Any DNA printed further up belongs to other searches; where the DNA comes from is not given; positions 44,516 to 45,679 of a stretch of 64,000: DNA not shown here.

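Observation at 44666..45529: Minimal H-cluster-only [FeFe]-hydrogenase-like protein with Cys-to-Pro change at the proton-transfer cysteine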

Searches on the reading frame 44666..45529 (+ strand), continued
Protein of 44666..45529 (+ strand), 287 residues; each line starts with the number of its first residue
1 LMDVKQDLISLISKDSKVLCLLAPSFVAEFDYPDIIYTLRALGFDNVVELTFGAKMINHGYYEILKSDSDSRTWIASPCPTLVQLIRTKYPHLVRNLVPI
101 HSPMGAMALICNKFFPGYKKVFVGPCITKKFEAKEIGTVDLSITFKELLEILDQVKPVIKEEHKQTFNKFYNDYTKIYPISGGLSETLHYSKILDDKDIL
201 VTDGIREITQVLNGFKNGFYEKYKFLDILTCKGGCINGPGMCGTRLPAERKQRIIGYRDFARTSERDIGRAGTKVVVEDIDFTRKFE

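Call 48: find_encoding_contigs(protein=P0014, flank=10000, max_places=2)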
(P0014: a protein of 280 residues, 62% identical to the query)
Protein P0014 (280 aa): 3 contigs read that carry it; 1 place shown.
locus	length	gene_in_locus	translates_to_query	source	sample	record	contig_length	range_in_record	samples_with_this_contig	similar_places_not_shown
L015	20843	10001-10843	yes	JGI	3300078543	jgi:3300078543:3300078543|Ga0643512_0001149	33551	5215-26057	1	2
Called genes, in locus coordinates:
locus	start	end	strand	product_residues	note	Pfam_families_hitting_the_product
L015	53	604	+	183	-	PF04011:LemA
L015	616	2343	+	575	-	PF09972:DUF2207, PF20990:DUF2207_C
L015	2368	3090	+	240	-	-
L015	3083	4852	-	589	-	PF13522:GATase_6, PF13537:GATase_7, PF01380:SIS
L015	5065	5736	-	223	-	PF04298:Zn_peptidase_2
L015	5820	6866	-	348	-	PF17210:SdrD_B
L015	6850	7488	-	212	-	-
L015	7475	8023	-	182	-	-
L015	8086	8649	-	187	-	-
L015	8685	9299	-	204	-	PF12389:Peptidase_M73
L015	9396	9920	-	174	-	-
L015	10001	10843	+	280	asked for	PF02906:Fe_hyd_lg_C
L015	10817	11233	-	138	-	-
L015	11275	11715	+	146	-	PF00383:dCMP_cyt_deam_1, PF14437:MafB19-deam, PF14439:Bd3614-deam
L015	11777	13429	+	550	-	PF06418:CTP_synth_N, PF00117:GATase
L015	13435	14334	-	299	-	-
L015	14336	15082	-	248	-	PF00483:NTP_transferase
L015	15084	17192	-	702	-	PF02629:CoA_binding, PF13380:CoA_binding_2, PF13607:Succ_CoA_lig, PF19045:Ligase_CoA_2, PF13549:ATP-grasp_5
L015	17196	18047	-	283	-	PF02775:TPP_enzyme_C, PF12367:PFO_beta_C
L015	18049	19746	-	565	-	PF01558:POR, PF01855:POR_N, PF17147:PFOR_II (weak)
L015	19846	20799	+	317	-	PF01018:GTP1_OBG, PF03193:RsgA_GTPase (faint), PF01926:MMR_HSR1, PF02421:FeoB_N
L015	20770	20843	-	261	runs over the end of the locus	PF00929:RNase_T (weak), PF01612:DNA_pol_A_exo1 (faint), PF20600:ExoX-like_C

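Call 50: find_encoding_contigs(protein=P0064, flank=10000, max_places=1)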
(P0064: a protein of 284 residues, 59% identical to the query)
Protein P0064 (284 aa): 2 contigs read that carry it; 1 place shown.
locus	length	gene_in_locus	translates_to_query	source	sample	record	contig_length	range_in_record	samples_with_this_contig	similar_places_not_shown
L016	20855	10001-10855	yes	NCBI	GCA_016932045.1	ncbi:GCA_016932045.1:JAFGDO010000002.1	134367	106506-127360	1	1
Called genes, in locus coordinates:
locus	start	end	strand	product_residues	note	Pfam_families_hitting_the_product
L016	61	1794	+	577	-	PF11104:PilM_2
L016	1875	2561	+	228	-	-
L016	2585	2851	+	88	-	-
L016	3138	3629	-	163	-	PF07963:N_methyl (weak)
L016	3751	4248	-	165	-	PF07963:N_methyl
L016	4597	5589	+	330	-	PF25145:NfeD1b_N, PF00574:CLP_protease (weak), PF01343:Peptidase_S49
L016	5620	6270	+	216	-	PF27462:RecX_N (weak), PF21982:RecX_HTH1, PF02631:RecX_HTH2, PF21981:RecX_HTH3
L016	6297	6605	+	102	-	PF13560:HTH_31, PF12844:HTH_19, PF01381:HTH_3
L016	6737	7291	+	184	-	PF01245:Ribosomal_L19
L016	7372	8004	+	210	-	PF01351:RNase_HII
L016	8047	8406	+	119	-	PF08378:NERD (weak), PF02021:UPF0102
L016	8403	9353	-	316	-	-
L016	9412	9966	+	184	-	-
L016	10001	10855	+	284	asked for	PF02906:Fe_hyd_lg_C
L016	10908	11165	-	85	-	PF16367:RRM_7 (weak), PF00076:RRM_1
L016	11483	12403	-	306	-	-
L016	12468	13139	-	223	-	PF01965:DJ-1_PfpI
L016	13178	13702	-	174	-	PF01965:DJ-1_PfpI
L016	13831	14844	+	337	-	PF01636:APH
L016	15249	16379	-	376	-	PF00486:Trans_reg_C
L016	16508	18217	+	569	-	-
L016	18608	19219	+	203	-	PF01467:CTP_transf_like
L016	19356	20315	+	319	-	PF04677:CwfJ_C_1 (weak), PF11969:DcpS_C, PF01230:HIT, PF00293:NUDIX, PF14815:NUDIX_4 (faint)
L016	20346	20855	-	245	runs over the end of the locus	-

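Call 51: find_encoding_contigs(protein=P0010, flank=10000, max_places=1)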
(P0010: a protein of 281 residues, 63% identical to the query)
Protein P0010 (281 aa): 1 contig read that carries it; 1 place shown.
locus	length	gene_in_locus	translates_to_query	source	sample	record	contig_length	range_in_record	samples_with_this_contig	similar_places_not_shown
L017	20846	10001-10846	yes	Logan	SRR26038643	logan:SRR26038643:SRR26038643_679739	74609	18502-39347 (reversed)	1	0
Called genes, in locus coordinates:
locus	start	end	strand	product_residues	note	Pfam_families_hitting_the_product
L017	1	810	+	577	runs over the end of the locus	PF09972:DUF2207, PF20990:DUF2207_C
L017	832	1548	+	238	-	-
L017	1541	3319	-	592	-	PF13522:GATase_6, PF13537:GATase_7, PF13580:SIS_2 (faint), PF01380:SIS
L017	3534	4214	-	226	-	PF04298:Zn_peptidase_2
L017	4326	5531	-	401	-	PF10502:Peptidase_S26 (weak), PF00932:LTD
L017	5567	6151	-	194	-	-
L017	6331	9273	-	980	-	PF19077:Big_13 (faint), PF12245:Big_3_2 (faint), PF25788:Ig_Rha78A_N (faint), PF00801:PKD (faint), PF07495:Y_Y_Y (faint), PF13750:Big_3_3 (faint), PF15418:DUF4625 (faint), PF17210:SdrD_B (weak), +1 more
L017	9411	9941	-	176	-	-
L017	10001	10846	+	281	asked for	PF02906:Fe_hyd_lg_C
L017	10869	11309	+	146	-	PF00383:dCMP_cyt_deam_1, PF14437:MafB19-deam, PF14439:Bd3614-deam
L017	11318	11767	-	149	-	-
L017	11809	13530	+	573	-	PF06418:CTP_synth_N, PF00117:GATase, PF07722:Peptidase_C26 (faint)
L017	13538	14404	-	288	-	-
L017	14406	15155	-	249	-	PF00483:NTP_transferase, PF12804:NTP_transf_3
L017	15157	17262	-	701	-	PF02629:CoA_binding, PF13380:CoA_binding_2, PF13607:Succ_CoA_lig, PF19045:Ligase_CoA_2 (weak), PF13549:ATP-grasp_5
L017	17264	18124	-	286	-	PF02775:TPP_enzyme_C, PF12367:PFO_beta_C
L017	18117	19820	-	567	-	PF01558:POR, PF01855:POR_N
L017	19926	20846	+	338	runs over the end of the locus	-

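Call 52: find_encoding_contigs(protein=P0016, flank=10000, max_places=1)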
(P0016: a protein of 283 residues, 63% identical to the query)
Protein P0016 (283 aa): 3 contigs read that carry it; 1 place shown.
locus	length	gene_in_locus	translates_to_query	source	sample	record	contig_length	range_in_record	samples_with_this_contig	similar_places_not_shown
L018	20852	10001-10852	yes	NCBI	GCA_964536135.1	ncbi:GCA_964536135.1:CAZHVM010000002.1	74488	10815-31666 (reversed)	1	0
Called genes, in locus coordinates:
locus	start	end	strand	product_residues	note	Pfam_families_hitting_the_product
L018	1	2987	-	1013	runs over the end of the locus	PF13385:Laminin_G_3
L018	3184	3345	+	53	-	-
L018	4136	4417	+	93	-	-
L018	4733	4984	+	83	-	-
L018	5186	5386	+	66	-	-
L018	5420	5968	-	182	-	PF01551:Peptidase_M23 (weak)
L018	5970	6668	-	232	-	-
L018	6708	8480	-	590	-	PF13522:GATase_6, PF13537:GATase_7, PF01380:SIS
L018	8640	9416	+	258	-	PF08713:DNA_alkylation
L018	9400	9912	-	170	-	-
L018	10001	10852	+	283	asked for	PF02906:Fe_hyd_lg_C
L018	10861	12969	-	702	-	PF02629:CoA_binding, PF13380:CoA_binding_2, PF13607:Succ_CoA_lig, PF19045:Ligase_CoA_2 (weak), PF13549:ATP-grasp_5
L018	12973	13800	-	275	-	PF02775:TPP_enzyme_C, PF12367:PFO_beta_C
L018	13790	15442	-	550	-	PF01558:POR, PF01855:POR_N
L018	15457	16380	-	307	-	-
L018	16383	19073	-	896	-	-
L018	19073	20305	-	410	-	-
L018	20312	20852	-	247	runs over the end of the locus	PF00929:RNase_T (weak), PF01612:DNA_pol_A_exo1 (weak), PF20600:ExoX-like_C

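Call 53: search_protein_families(library=pfam, proteins=[L011:9396-9914:-, L013:9420-9938:-, L015:9396-9920:-, L001:9412-9987:+, L004:8405-8950:+, L016:9412-9966:+, L017:9411-9941:-, L018:9400-9912:-], max_evalue=5)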
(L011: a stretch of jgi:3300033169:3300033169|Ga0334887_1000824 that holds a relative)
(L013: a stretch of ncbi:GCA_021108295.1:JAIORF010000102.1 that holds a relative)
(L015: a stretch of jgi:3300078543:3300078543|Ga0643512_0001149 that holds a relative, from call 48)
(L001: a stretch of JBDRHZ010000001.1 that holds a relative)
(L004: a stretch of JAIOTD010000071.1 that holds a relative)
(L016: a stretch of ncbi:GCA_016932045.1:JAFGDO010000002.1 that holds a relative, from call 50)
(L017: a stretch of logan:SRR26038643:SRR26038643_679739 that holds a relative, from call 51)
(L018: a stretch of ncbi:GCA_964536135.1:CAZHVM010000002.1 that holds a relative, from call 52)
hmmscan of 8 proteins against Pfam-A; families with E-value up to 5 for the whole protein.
L011:9396-9914:- (172 aa): 0 families

L013:9420-9938:- (172 aa): 0 families

L015:9396-9920:- (174 aa): 0 families

L001:9412-9987:+ (191 aa): 3 families
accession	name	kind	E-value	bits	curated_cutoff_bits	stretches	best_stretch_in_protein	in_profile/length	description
PF13073.11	DUF3937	-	0.0044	17.6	22.5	1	90-145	8-62/72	Protein of unknown function (DUF3937)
PF17534.7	DUF5453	-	0.11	12.9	25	1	46-98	18-70/186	Family of unknown function (DUF5453)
PF17628.7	IncD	-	0.27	11.4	27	1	126-173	49-95/141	Inclusion membrane protein D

L004:8405-8950:+ (181 aa): 0 families

L016:9412-9966:+ (184 aa): 1 family
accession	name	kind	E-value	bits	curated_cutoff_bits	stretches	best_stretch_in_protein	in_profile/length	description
PF14159.11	CAAD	-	2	8.7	30.7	1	86-121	39-74/85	CAAD domains of cyanobacterial aminoacyl-tRNA synthetase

L017:9411-9941:- (176 aa): 2 families
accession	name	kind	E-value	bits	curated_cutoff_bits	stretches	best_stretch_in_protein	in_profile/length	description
PF09813.14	Coa3_cc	-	0.047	13.8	27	1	107-132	10-35/48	Cytochrome c oxidase assembly factor 3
PF23033.1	DUF7034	-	0.17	12.5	27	0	19-50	58-89/119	Domain of unknown function (DUF7034)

L018:9400-9912:- (170 aa): 0 families
